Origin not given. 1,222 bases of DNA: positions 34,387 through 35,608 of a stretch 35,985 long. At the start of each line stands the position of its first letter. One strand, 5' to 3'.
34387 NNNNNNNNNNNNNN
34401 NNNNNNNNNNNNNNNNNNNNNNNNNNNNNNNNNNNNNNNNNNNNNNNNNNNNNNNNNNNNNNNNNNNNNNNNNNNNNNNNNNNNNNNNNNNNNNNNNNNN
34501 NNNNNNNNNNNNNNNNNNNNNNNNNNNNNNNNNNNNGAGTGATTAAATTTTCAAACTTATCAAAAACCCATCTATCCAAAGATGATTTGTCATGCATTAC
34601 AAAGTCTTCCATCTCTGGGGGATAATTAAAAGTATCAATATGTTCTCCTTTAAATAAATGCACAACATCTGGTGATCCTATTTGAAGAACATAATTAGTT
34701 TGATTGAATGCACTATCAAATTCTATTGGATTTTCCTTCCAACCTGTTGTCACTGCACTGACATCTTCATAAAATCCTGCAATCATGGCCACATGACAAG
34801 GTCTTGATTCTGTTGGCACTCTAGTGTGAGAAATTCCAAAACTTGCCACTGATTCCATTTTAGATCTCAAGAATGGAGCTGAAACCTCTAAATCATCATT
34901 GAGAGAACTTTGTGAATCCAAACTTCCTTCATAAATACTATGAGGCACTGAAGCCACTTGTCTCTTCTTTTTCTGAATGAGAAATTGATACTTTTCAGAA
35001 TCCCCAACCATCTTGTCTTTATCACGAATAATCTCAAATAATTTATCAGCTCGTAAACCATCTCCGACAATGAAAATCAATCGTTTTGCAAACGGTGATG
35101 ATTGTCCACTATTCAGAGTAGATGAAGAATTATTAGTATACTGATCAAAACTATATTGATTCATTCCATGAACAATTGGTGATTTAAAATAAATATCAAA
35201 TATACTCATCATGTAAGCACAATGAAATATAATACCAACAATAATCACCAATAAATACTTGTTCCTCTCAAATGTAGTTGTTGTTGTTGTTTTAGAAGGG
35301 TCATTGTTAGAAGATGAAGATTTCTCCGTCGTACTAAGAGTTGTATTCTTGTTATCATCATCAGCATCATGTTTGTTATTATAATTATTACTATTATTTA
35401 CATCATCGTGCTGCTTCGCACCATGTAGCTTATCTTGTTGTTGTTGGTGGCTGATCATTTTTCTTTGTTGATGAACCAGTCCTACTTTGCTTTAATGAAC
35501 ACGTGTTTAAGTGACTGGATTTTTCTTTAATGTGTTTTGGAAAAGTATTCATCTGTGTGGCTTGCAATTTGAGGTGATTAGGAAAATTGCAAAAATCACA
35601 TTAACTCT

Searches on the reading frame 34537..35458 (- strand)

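Call 15: find_homologous_proteins(query=window:34537-35458:-, max_evalue=1e-10)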
Query window:34537-35458:- (307 aa): 555 proteins with E <= 1e-10 among 1187 candidates; the best 120 are listed.
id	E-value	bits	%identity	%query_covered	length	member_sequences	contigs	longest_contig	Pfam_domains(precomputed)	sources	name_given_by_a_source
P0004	1.5e-65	240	46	90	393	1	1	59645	PF01676.24,PF01663.28,PF00884.29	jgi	jgi:phosphatidylinositol glycan class N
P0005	9.0e-54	201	47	79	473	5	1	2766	PF01663.28,PF00884.29,PF04987.20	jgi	jgi:GPI ethanolamine phosphate transferase 1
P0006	3.7e-52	196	47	77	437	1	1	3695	PF01676.24,PF01663.28,PF00884.29,PF04987.20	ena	-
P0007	3.9e-52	195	43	78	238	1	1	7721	PF01663.28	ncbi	ncbi:hypothetical protein MIR68_000311, partial [Amoeboaphelidium protococcarum]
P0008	2.8e-51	193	48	73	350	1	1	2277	PF01663.28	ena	-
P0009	5.8e-49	185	39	90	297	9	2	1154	PF01663.28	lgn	-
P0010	2.6e-48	183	42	86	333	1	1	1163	PF01663.28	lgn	-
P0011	1.0e-47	181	43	75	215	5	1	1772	-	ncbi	ncbi:Glycosyl phosphatidyl inositol anchor synthesis, partial [Coemansia sp. RSA 2531]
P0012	1.1e-47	181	42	75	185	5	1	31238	-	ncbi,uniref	ncbi:GPI ethanolamine phosphate transferase 1-like, partial [Antrostomus carolinensis]|uniref:GPI et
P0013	1.2e-47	181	43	77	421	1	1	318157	PF01676.24,PF01663.28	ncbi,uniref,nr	ncbi:GPI ethanolamine phosphate transferase 1-like [Ylistrum balloti]|uniref:GPI ethanolamine phosph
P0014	3.0e-47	179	43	75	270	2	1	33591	PF01676.24,PF01663.28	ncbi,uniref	ncbi:PREDICTED: GPI ethanolamine phosphate transferase 1-like, partial [Eurypyga helias]|uniref:GPI 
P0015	9.4e-47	178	42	77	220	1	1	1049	-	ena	-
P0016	1.3e-46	177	43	75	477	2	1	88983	PF01676.24,PF01663.28,PF00884.29,PF04987.20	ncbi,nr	ncbi:PIGN transferase, partial [Larus smithsonianus]|nr:PIGN transferase [Larus smithsonianus]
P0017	3.2e-46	176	42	77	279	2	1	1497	PF01663.28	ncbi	ncbi:Glycosyl phosphatidyl inositol anchor synthesis, partial [Modicella reniformis]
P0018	3.9e-46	176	44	78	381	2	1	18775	PF01663.28,PF00884.29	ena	-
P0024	1.3e-45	174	74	34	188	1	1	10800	-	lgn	-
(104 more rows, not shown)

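Call 26: find_encoding_contigs(protein=P0024, flank=10000, max_places=3)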
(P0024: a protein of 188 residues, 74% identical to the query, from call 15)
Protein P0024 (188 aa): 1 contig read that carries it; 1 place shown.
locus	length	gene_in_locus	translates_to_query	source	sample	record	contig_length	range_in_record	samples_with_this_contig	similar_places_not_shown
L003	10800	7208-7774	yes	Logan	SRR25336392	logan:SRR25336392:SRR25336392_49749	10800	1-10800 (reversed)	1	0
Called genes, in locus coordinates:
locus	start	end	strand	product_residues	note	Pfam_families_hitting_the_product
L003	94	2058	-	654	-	-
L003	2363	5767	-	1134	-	PF23414:Beta-prop_EML_2 (faint), PF25175:Beta-prop_WDR5 (faint), PF25173:Beta-prop_WDR3_1st (faint), PF00400:WD40 (faint), PF23410:Beta-prop_VPS8 (faint)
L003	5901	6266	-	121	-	-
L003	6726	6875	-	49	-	-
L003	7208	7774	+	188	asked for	-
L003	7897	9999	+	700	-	PF04987:PigN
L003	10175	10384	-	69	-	-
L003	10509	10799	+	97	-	?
